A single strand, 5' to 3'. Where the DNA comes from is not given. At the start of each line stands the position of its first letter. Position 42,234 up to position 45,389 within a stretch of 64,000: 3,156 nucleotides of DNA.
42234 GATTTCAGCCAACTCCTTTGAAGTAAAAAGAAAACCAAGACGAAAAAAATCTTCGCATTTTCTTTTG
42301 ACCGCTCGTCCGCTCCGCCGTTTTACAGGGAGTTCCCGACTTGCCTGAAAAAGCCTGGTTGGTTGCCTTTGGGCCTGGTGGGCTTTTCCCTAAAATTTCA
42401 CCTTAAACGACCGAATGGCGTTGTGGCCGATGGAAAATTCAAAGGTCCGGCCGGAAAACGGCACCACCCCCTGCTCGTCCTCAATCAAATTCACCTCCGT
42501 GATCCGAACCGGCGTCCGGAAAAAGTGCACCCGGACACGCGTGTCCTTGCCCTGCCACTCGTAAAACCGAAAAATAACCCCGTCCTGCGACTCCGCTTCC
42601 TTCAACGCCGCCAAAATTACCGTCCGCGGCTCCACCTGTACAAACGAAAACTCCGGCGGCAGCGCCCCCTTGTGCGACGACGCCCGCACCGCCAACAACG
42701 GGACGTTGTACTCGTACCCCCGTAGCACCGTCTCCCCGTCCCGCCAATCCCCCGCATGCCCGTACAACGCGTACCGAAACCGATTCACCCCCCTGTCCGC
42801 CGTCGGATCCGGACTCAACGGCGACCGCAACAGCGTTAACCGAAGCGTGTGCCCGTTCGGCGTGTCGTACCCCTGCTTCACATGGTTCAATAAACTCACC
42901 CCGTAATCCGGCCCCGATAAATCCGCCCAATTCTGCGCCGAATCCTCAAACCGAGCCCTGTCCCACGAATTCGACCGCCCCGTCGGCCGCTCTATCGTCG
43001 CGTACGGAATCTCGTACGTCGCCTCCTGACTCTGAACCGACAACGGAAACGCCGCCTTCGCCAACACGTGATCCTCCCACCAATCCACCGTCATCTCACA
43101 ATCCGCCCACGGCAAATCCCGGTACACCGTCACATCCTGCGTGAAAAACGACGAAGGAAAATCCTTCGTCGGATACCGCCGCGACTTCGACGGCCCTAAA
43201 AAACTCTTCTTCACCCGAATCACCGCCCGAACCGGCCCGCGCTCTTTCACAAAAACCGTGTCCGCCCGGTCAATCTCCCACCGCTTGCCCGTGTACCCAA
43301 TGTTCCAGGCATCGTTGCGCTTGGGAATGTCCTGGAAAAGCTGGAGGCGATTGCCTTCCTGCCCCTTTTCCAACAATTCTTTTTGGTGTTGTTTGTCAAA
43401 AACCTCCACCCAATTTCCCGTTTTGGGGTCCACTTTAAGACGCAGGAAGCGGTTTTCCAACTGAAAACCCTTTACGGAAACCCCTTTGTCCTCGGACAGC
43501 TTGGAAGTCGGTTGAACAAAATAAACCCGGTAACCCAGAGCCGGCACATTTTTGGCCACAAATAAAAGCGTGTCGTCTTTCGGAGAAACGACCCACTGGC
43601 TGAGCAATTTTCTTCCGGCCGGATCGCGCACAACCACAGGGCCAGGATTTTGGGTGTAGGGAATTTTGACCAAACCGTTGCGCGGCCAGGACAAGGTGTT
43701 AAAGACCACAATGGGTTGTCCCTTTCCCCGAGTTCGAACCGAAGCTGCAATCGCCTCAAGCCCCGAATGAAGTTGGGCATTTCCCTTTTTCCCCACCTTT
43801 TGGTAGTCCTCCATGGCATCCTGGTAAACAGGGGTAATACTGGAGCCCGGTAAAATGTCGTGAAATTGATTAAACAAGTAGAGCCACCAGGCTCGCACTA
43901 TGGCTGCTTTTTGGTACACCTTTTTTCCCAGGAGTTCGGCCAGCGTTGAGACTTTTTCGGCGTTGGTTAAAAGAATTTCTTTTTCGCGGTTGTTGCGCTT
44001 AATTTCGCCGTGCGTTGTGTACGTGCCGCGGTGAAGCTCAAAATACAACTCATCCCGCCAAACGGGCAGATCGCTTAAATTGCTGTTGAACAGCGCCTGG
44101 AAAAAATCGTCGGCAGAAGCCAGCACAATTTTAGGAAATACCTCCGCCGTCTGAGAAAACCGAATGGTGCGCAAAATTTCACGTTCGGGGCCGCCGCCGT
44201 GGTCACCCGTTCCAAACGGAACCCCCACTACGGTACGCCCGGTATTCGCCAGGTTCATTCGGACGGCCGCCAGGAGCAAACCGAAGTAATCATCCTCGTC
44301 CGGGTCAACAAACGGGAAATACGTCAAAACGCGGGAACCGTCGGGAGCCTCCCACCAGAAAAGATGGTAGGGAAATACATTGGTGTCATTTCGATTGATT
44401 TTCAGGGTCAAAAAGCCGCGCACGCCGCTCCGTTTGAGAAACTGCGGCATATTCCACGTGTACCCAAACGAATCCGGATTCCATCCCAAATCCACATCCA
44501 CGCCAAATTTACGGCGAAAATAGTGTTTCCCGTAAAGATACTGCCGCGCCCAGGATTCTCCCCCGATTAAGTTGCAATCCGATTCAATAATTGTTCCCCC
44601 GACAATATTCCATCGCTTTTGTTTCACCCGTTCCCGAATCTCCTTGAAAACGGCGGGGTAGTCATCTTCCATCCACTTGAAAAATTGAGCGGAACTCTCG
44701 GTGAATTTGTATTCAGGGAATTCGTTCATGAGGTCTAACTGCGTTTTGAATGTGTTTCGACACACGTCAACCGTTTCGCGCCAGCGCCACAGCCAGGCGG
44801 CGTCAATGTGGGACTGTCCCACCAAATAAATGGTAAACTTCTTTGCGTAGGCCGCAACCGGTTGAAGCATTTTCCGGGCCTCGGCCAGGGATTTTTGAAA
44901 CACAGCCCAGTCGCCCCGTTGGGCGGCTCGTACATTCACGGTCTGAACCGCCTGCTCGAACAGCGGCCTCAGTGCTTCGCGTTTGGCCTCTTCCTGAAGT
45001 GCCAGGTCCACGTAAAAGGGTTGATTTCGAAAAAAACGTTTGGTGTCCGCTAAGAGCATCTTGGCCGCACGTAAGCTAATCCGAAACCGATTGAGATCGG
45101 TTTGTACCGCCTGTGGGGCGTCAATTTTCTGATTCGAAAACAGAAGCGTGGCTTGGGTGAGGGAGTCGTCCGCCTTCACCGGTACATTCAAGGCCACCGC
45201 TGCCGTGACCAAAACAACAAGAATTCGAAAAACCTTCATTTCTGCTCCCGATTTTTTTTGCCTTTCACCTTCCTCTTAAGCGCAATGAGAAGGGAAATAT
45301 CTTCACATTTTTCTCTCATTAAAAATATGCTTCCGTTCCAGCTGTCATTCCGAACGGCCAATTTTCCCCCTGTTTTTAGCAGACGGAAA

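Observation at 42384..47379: Two tandem GH38 alpha-mannosidase paralogs share a 915-bp perfect 3' repeat with a sharp boundary and foreign-looking codon usage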

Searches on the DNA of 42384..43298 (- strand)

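Call 69: search_dna_similar(query=window:42384-43298:-, collection=plasmids, mode=distant, max_rows=5)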
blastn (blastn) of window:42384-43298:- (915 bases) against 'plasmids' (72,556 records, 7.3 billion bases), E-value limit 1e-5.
No match.

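Call 70: search_dna_similar(query=window:42384-43298:-, collection=phages, mode=distant, max_rows=5)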
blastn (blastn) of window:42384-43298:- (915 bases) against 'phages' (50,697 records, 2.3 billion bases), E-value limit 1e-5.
No match.
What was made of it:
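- Tried and rejected: No match (calls 69, 70).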

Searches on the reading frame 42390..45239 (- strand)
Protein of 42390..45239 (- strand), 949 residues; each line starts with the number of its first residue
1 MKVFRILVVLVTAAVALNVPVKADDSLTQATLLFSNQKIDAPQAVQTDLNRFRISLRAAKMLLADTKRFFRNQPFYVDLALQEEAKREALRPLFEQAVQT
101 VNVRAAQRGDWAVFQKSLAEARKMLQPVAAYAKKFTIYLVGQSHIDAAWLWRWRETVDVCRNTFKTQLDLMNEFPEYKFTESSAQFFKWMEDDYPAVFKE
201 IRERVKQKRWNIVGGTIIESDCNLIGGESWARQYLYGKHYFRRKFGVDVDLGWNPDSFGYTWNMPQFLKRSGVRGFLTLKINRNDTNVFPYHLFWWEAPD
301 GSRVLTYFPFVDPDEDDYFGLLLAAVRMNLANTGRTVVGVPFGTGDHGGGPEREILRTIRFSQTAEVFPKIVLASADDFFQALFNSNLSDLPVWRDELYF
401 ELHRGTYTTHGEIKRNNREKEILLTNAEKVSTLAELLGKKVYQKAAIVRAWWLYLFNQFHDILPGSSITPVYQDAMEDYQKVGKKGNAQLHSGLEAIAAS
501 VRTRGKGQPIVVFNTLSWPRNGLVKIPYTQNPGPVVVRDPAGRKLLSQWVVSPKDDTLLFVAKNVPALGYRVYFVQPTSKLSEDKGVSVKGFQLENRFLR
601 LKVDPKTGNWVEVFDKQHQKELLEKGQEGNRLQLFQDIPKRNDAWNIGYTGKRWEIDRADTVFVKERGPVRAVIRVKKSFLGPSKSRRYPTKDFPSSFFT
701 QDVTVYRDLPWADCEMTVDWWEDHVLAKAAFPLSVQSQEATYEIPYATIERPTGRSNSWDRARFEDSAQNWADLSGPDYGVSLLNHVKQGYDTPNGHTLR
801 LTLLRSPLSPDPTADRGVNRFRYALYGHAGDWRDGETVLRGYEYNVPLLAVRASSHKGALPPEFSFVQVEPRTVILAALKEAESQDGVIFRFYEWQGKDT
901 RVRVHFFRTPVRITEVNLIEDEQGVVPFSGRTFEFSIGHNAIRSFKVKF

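Call 8: search_protein_families(library=pfam, proteins=[window:42390-45239:-])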
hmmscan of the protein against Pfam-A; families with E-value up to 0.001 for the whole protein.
window:42390-45239:- (949 aa): 4 families
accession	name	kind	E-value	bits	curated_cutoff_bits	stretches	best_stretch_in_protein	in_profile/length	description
PF01074.27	Glyco_hydro_38N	-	4.9e-76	256.1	25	1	136-395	1-270/270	Glycosyl hydrolases family 38 N-terminal domain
PF07748.19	Glyco_hydro_38C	-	1.3e-53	182.7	25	1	594-812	1-205/206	Glycosyl hydrolases family 38 C-terminal domain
PF09261.16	Alpha-mann_mid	-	9.4e-25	87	31.1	1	401-496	1-95/96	Alpha mannosidase middle domain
PF17677.7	Glyco_hydro38C2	-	9.5e-12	45.3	22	1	874-945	2-72/72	Glycosyl hydrolases family 38 C-terminal beta sandwich domain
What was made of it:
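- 43299..45239 (-): Unique part of GH38 gene A (codons 1-647): signal-peptide-like N-terminus, GH38 N-domain, middle domain and the start of the C-domain. Pfam result in call 8.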

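Call 10: find_encoding_contigs(protein=window:42390-45239:-, flank=10000, max_places=6)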
Protein window:42390-45239:- (949 aa): no gene with exactly this product is on record in the collection.

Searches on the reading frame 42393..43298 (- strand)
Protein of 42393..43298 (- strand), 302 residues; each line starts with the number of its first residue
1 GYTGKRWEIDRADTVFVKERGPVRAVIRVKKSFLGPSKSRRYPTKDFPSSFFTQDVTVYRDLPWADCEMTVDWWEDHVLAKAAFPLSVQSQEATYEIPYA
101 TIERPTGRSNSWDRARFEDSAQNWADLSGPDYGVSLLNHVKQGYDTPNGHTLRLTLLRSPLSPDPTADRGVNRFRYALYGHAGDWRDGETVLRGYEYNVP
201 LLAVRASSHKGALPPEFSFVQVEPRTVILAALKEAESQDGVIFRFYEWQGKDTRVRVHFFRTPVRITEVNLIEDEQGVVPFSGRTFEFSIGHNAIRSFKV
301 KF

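Call 11: find_homologous_proteins(query=window:42393-43298:-)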
Query window:42393-43298:- (302 aa): 556 proteins with E <= 0.001 among 1369 candidates; the best 120 are listed.
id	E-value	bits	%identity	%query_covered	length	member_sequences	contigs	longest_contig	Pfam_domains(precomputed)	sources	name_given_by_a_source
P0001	1.4e-170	585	82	100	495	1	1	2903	PF09261.17,PF07748.20,PF17677.8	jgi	jgi:alpha-mannosidase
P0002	8.5e-101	355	52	100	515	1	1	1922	PF09261.17,PF07748.20,PF17677.8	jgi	jgi:alpha-mannosidase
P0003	2.2e-98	348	52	100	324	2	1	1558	PF07748.20,PF17677.8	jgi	jgi:alpha-mannosidase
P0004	6.1e-96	340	50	100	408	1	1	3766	PF07748.20,PF17677.8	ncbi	ncbi:hypothetical protein DRQ09_07750, partial [candidate division KSB1 bacterium]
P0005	1.0e-95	339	49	100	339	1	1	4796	PF07748.20,PF17677.8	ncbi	ncbi:MAG: glycoside hydrolase family 38 C-terminal domain-containing protein, partial [Candidatus Am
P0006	2.7e-93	331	52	96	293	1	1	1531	PF07748.20,PF17677.8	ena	-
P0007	9.1e-90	319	50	99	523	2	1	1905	PF09261.17,PF07748.20,PF17677.8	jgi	jgi:alpha-mannosidase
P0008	6.2e-87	310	50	92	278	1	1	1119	PF07748.20,PF17677.8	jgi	-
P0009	1.7e-86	309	50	95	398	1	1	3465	PF07748.20,PF17677.8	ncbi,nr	ncbi:MAG: glycosyl hydrolase-related protein, partial [candidate division KSB1 bacterium]|nr:glycosy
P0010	2.8e-83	298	47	97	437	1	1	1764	PF07748.20,PF17677.8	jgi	-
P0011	7.4e-83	297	47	100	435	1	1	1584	PF07748.20,PF17677.8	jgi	jgi:alpha-mannosidase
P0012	2.0e-82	295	50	93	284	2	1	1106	PF07748.20,PF17677.8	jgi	-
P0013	7.7e-82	293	48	95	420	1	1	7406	PF07748.20,PF17677.8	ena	-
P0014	9.8e-82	293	47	95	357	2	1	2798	PF07748.20,PF17677.8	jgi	jgi:alpha-mannosidase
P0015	1.0e-81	293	48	98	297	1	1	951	PF07748.20,PF17677.8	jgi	jgi:alpha-mannosidase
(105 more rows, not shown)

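Call 13: find_encoding_contigs(protein=P0001, flank=10000)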
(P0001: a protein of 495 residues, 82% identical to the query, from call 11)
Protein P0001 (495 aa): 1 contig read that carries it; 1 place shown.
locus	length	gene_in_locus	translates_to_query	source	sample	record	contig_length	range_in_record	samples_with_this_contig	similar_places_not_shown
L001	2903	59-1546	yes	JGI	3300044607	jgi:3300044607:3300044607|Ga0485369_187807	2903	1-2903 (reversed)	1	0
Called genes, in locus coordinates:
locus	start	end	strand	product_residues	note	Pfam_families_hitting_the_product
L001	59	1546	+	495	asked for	PF09261:Alpha-mann_mid, PF07748:Glyco_hydro_38C, PF17677:Glyco_hydro38C2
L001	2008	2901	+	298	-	?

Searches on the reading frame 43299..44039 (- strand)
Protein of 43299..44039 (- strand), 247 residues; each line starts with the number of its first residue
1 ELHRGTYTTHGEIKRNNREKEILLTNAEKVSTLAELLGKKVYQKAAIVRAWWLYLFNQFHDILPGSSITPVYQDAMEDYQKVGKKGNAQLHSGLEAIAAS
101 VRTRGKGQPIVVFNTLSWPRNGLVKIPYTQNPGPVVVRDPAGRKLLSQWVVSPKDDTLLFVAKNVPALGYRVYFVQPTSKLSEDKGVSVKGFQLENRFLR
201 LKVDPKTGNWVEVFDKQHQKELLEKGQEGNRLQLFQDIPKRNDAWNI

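Call 27: find_homologous_proteins(query=window:43299-44039:-)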
Query window:43299-44039:- (247 aa): 39 proteins with E <= 0.001 among 527 candidates.
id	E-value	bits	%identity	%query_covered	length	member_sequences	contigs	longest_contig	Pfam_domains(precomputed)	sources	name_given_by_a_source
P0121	1.0e-48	184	41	97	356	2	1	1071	PF09261.17,PF07748.20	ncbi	ncbi:hypothetical protein LCGC14_3042460, partial [marine sediment metagenome]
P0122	1.6e-33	134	33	100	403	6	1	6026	PF09261.17,PF07748.20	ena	-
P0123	8.2e-32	128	35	100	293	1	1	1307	PF09261.17,PF07748.20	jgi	jgi:alpha-mannosidase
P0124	1.5e-31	128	36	97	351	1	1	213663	PF09261.17,PF07748.20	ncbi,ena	-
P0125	9.9e-31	125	38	90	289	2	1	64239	PF09261.17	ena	-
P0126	1.2e-29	121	36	87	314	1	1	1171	PF09261.17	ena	-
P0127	1.6e-28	118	35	87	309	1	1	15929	PF09261.17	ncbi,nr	ncbi:MAG: hypothetical protein HC929_06410 [Leptolyngbyaceae cyanobacterium SM2_5_2]|nr:hypothetical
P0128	8.7e-26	109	49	51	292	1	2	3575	PF09261.17,PF01074.29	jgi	-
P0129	1.7e-24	104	37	100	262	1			PF09261.17,PF07748.20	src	-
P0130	1.6e-23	101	41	63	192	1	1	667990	PF09261.17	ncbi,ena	-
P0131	1.6e-23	101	46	60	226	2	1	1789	PF09261.17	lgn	-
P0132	1.8e-22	98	45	49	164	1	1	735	PF09261.17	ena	-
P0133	9.3e-22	95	37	77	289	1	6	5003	PF09261.17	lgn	-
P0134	1.2e-20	92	33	100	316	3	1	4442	PF09261.17,PF07748.20,PF01074.29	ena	-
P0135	2.7e-20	91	42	57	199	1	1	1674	PF09261.17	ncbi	-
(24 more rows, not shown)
